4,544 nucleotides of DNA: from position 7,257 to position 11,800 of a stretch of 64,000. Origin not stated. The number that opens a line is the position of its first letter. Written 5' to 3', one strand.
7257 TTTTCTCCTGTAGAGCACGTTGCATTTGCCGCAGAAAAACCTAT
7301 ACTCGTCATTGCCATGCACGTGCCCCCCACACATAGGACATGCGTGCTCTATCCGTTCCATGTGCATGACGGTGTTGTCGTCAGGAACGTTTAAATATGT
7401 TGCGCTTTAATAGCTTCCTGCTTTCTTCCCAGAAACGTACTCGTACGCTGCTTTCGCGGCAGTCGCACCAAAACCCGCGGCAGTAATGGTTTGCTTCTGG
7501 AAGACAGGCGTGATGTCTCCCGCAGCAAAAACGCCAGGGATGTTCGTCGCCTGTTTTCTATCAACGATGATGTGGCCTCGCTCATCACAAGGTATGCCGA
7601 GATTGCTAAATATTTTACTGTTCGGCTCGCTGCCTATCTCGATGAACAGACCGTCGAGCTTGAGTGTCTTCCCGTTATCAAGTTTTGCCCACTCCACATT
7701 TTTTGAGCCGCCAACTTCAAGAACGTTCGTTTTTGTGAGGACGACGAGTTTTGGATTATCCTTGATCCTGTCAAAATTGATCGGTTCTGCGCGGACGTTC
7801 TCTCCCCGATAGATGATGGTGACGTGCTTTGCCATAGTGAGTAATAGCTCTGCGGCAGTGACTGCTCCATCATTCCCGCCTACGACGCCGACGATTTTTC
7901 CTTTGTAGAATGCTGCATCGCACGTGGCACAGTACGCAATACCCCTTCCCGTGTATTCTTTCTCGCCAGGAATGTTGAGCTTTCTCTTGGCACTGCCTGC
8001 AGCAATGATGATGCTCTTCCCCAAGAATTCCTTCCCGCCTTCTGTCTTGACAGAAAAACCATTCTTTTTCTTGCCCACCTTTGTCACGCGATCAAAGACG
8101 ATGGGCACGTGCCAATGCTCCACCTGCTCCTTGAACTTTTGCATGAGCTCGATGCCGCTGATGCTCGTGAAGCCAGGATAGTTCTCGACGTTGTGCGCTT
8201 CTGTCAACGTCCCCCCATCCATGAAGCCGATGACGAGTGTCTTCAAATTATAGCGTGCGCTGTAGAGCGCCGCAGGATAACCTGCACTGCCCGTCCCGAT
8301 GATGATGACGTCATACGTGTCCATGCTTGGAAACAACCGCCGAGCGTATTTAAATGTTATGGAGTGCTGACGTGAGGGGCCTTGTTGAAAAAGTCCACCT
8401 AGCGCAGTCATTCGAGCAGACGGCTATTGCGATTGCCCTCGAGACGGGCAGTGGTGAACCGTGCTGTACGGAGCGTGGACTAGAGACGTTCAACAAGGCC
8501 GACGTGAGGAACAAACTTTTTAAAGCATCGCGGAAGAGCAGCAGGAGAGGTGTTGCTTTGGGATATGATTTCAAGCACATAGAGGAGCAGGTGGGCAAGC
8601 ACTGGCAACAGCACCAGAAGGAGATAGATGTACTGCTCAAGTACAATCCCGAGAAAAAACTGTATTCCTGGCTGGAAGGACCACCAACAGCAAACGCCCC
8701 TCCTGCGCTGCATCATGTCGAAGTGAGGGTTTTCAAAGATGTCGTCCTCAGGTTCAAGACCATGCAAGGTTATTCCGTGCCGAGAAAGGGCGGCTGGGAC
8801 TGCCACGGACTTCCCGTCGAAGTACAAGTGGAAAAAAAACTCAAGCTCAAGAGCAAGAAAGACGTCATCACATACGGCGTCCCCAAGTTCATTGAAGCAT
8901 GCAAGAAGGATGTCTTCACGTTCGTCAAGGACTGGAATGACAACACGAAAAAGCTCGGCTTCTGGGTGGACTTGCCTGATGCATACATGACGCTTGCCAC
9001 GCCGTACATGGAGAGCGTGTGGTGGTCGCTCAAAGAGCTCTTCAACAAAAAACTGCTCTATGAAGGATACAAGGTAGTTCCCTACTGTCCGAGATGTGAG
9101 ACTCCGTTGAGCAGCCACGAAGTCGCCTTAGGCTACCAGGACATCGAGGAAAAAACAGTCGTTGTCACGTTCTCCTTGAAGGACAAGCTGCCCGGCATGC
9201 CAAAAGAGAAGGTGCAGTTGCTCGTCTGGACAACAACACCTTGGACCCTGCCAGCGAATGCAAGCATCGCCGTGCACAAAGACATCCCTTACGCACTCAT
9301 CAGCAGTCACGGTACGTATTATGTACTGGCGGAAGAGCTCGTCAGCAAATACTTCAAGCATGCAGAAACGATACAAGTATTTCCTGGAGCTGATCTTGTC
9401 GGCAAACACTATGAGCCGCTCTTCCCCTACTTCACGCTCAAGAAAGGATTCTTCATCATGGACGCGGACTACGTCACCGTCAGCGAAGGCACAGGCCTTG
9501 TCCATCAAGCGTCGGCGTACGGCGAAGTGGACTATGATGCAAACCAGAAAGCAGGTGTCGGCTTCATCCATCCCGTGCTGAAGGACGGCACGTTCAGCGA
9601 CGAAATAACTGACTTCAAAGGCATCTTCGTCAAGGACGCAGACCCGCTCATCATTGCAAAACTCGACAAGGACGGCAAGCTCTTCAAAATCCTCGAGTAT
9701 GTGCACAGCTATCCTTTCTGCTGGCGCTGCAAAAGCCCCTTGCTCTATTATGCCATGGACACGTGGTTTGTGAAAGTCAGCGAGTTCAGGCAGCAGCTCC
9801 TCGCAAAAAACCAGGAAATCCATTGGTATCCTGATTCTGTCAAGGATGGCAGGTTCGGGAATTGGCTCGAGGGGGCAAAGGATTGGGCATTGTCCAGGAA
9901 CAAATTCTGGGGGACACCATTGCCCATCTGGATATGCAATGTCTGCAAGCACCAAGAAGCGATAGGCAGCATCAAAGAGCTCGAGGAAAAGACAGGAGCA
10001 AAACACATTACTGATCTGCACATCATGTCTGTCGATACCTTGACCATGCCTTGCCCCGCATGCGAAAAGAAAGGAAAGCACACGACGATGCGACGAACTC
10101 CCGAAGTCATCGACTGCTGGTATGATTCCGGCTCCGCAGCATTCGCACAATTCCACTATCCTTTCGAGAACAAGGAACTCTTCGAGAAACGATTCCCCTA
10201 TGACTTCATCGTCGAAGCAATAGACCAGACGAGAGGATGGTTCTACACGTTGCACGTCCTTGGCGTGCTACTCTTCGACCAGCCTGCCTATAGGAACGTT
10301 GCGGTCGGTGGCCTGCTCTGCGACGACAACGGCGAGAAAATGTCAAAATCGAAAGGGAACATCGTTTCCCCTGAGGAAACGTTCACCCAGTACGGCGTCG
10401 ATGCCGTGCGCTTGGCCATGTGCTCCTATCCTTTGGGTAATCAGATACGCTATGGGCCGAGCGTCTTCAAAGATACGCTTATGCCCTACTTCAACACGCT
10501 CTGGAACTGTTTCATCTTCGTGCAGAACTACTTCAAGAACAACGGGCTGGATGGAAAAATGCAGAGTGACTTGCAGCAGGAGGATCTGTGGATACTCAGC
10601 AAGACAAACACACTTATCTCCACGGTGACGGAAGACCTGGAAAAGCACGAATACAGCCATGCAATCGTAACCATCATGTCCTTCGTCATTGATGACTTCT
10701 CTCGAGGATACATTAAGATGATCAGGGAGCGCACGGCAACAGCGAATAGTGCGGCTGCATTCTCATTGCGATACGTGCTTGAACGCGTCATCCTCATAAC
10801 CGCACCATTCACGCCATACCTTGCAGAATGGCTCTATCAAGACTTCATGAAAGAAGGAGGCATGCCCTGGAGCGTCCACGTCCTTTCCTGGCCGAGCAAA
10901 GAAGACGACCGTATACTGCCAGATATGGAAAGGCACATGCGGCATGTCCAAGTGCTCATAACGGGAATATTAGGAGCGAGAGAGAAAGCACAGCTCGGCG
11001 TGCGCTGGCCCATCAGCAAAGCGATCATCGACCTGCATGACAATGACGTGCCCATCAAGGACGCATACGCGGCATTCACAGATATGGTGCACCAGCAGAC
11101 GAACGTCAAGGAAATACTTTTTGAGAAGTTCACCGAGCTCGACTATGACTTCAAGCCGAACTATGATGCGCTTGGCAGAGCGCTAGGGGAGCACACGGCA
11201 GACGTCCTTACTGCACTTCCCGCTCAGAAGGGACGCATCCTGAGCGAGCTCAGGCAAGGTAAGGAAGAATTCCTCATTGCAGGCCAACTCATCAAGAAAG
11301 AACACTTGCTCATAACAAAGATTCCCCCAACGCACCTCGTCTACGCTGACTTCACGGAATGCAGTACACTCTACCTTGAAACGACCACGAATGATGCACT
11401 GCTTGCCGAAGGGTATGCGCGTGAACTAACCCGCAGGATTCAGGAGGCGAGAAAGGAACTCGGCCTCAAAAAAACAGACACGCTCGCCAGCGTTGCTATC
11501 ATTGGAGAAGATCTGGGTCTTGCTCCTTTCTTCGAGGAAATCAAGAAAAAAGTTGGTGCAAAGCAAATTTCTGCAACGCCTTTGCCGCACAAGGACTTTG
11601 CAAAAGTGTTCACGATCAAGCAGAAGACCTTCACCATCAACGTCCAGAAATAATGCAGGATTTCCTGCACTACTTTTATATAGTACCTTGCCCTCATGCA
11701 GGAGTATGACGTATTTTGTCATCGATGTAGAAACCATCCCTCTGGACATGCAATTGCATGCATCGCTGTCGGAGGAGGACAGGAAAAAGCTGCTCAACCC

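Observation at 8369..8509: MITE-like element with 12-bp TIRs, 9-bp target-site duplications and a swapped 23-nt core; copy A sits in the ileS leader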

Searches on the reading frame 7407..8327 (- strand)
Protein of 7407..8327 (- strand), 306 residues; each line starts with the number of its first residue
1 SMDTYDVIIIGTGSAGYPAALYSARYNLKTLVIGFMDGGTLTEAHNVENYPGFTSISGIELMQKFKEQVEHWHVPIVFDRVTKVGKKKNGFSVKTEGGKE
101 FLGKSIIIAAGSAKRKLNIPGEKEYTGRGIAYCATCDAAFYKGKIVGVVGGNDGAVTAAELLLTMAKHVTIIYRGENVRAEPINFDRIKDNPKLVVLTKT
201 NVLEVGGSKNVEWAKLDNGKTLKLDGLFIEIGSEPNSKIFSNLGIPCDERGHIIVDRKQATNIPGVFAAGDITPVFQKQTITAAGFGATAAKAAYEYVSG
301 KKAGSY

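Call 30: search_protein_families(library=pfam, proteins=[window:7407-8327:-], max_evalue=0.01)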
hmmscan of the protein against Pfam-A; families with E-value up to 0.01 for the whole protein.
window:7407-8327:- (306 aa): 8 families
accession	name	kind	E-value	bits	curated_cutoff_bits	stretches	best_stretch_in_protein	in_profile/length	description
PF07992.20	Pyr_redox_2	-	1.5e-44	153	26.1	1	5-278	1-278/291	Pyridine nucleotide-disulphide oxidoreductase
PF13738.12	Pyr_redox_3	-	2.4e-21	76.7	30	1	55-270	77-305/305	Pyridine nucleotide-disulphide oxidoreductase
PF01134.28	GIDA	-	4.2e-08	33.1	22.1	1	6-44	1-29/391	Glucose inhibited division protein A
PF00890.30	FAD_binding_2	-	8e-07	29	20.4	0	6-33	1-28/414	FAD binding domain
PF00070.33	Pyr_redox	-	1e-05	26.4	22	1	146-210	2-71/82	Pyridine nucleotide-disulphide oxidoreductase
PF03486.20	HI0933_like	-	4.4e-05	23.5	50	0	6-34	2-30/244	HI0933-like protein Rossmann domain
PF12831.13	FAD_oxidored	-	0.00034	20.4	27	1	6-44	1-41/416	FAD dependent oxidoreductase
PF01946.23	Thi4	-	0.0051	16.5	26.2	0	5-33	18-47/235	Thi4 family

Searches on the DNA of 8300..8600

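Call 61: search_rna_families(source=window, start=8300, end=8600, threshold=evalue, max_evalue=1)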
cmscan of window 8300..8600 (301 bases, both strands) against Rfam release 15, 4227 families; matches with E-value up to 1: 0.
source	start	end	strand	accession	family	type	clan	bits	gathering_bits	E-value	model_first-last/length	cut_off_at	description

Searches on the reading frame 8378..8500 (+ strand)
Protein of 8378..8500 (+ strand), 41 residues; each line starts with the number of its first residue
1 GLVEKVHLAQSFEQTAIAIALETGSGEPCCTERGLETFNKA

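Call 41: search_protein_representatives(alignment_id=A1)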
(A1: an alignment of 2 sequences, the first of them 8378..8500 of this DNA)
Query: 2 sequences, 41 profile positions. Proteins with E-value up to 0.001 (for the whole library): 2; up to 1e-10: 0; up to 1e-30: 0. The best 2 are listed.
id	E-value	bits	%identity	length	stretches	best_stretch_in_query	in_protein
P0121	1.7e-06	43.8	-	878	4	5-24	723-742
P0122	2.6e-05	40.0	-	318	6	3-16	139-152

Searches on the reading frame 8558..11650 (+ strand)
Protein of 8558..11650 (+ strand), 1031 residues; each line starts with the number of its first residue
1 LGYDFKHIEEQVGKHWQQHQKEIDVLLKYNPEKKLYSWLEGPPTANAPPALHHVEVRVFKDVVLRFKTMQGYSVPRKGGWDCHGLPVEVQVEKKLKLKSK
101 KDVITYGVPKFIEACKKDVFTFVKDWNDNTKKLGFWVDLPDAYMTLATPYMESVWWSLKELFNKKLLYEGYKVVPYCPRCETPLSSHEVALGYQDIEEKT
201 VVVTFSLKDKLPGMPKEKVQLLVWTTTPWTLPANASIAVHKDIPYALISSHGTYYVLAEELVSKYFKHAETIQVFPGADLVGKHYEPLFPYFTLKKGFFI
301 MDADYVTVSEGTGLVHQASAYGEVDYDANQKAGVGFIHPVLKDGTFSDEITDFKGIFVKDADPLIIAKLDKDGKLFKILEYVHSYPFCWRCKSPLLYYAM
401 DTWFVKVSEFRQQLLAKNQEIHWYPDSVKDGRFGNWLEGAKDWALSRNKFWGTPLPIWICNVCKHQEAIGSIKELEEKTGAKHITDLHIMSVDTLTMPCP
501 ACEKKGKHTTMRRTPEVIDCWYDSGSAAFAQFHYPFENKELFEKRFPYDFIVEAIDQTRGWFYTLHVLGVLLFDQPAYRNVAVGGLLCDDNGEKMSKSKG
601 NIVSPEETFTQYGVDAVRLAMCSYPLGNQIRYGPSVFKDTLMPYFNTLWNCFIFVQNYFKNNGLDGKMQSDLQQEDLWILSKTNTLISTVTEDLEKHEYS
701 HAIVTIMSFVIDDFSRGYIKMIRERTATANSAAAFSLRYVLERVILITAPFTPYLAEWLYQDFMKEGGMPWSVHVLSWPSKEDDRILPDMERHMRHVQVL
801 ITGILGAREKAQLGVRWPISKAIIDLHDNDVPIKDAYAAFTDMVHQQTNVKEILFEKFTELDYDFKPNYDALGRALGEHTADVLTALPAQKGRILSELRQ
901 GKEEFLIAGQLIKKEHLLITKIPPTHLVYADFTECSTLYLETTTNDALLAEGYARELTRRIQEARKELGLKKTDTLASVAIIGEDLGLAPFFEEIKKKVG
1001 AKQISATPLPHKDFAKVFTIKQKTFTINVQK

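Call 22: find_homologous_proteins(query=window:8558-11650:+, max_evalue=1e-50)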
Query window:8558-11650:+ (1031 aa): 8000 proteins with E <= 1e-50 among 8000 candidates; the best 120 are listed.
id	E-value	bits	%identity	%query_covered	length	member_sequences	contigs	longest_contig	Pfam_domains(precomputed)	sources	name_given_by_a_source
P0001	0.0e+0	2434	100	100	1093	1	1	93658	PF09334.18,PF08264.20,PF00133.29,PF19302.5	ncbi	ncbi:MAG: isoleucine--tRNA ligase [archaeon]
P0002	0.0e+0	1262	55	100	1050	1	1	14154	PF09334.18,PF08264.20,PF00133.29,PF19302.5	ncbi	ncbi:MAG: isoleucine--tRNA ligase [Nanoarchaeota archaeon]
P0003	0.0e+0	1225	53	98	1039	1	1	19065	PF09334.18,PF08264.20,PF00133.29,PF19302.5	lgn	-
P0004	0.0e+0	1223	53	100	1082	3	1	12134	PF09334.18,PF08264.20,PF00133.29,PF19302.5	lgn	-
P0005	0.0e+0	1207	52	99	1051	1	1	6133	PF09334.18,PF08264.20,PF00133.29,PF19302.5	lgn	-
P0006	0.0e+0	1204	53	99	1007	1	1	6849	PF09334.18,PF08264.20,PF00133.29,PF19302.5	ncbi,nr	ncbi:isoleucine--tRNA ligase [Candidatus Woesearchaeota archaeon]|nr:isoleucine--tRNA ligase [Candid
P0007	0.0e+0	1204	52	100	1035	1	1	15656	PF09334.18,PF08264.20,PF00133.29,PF19302.5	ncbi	ncbi:MAG: isoleucine--tRNA ligase [Nanobdellota archaeon]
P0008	0.0e+0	1203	52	100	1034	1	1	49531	PF09334.18,PF08264.20,PF00133.29,PF19302.5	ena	-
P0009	0.0e+0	1203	53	100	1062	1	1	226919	PF09334.18,PF08264.20,PF00133.29,PF19302.5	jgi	jgi:isoleucyl-tRNA synthetase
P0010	0.0e+0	1197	52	100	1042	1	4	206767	PF09334.18,PF08264.20,PF00133.29,PF19302.5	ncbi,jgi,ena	-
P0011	0.0e+0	1197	53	100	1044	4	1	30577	PF09334.18,PF08264.20,PF00133.29,PF19302.5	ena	-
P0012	0.0e+0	1188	51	100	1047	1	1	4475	PF09334.18,PF08264.20,PF00133.29,PF19302.5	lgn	-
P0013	0.0e+0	1184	51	100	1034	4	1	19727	PF09334.18,PF08264.20,PF00133.29,PF19302.5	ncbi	ncbi:MAG: isoleucine--tRNA ligase [Candidatus Woesearchaeota archaeon]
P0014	0.0e+0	1182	52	100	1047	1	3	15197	PF09334.18,PF08264.20,PF00133.29,PF19302.5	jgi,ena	-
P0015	0.0e+0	1182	52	100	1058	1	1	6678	PF09334.18,PF08264.20,PF00133.29,PF19302.5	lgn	-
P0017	0.0e+0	1178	52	100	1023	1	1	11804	PF09334.18,PF08264.20,PF00133.29,PF19302.5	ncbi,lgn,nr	ncbi:MAG: isoleucine--tRNA ligase [Nanoarchaeota archaeon]|nr:isoleucine--tRNA ligase [Nanoarchaeota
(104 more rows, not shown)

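Call 23: find_encoding_contigs(protein=P0001, flank=10000, max_places=4)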
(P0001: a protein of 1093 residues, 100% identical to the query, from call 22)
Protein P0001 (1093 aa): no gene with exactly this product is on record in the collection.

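Call 44: list_cluster_members(proteins=[P0001])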
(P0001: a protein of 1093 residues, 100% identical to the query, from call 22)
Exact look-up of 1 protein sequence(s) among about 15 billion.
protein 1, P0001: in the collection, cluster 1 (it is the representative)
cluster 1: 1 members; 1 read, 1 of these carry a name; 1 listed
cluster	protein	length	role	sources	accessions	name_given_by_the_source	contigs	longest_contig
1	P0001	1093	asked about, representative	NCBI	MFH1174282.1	MAG: isoleucine--tRNA ligase [archaeon]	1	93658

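Call 75: find_encoding_contigs(protein=P0002, flank=10000, max_places=2)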
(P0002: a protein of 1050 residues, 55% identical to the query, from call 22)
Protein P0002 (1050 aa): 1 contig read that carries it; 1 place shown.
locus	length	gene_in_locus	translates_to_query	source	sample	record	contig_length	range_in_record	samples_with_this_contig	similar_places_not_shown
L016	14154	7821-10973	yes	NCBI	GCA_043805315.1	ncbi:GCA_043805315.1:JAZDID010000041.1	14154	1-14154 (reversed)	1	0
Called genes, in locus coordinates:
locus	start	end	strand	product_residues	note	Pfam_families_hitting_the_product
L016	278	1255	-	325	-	PF07992:Pyr_redox_2, PF13738:Pyr_redox_3, PF00070:Pyr_redox (weak)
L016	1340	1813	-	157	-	PF13948:DUF4215 (faint)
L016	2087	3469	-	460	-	-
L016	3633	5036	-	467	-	PF17957:Big_7 (faint), PF08308:PEGA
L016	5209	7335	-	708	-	PF08308:PEGA, PF22842:Pel9A-like_beta_helix, PF05048:NosD (weak), PF13229:Beta_helix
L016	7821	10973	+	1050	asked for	PF00133:tRNA-synt_1, PF09334:tRNA-synt_1g (faint), PF08264:Anticodon_1, PF19302:DUF5915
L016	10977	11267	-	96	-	-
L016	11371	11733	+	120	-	-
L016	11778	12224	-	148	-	-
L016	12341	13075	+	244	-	PF01261:AP_endonuc_2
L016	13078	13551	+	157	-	-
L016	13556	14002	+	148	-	PF09835:DUF2062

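Call 76: find_encoding_contigs(protein=P0017, flank=10000, max_places=2)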
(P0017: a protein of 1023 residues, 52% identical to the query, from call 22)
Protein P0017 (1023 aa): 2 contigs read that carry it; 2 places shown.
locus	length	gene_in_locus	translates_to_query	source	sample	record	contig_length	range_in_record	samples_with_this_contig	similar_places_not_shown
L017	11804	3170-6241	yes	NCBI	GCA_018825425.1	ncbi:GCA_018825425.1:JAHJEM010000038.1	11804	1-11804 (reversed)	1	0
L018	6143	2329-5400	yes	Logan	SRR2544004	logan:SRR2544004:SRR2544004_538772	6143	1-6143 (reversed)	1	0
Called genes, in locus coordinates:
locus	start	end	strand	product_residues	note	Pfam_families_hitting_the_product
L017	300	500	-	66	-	PF20095:DUF6485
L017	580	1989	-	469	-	-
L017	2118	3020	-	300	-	-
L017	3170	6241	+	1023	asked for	PF00133:tRNA-synt_1, PF09334:tRNA-synt_1g (faint), PF08264:Anticodon_1, PF19302:DUF5915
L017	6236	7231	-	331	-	PF01633:Choline_kinase, PF01636:APH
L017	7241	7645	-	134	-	-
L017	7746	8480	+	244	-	-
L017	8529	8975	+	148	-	-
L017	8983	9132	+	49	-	-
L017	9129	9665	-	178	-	PF01928:CYTH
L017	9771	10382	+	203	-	PF00702:Hydrolase, PF13419:HAD_2, PF13242:Hydrolase_like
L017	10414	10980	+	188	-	-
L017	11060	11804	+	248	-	PF02729:OTCace_N, PF00185:OTCace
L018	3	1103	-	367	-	?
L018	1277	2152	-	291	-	-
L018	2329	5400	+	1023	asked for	PF00133:tRNA-synt_1, PF09334:tRNA-synt_1g (faint), PF08264:Anticodon_1, PF19302:DUF5915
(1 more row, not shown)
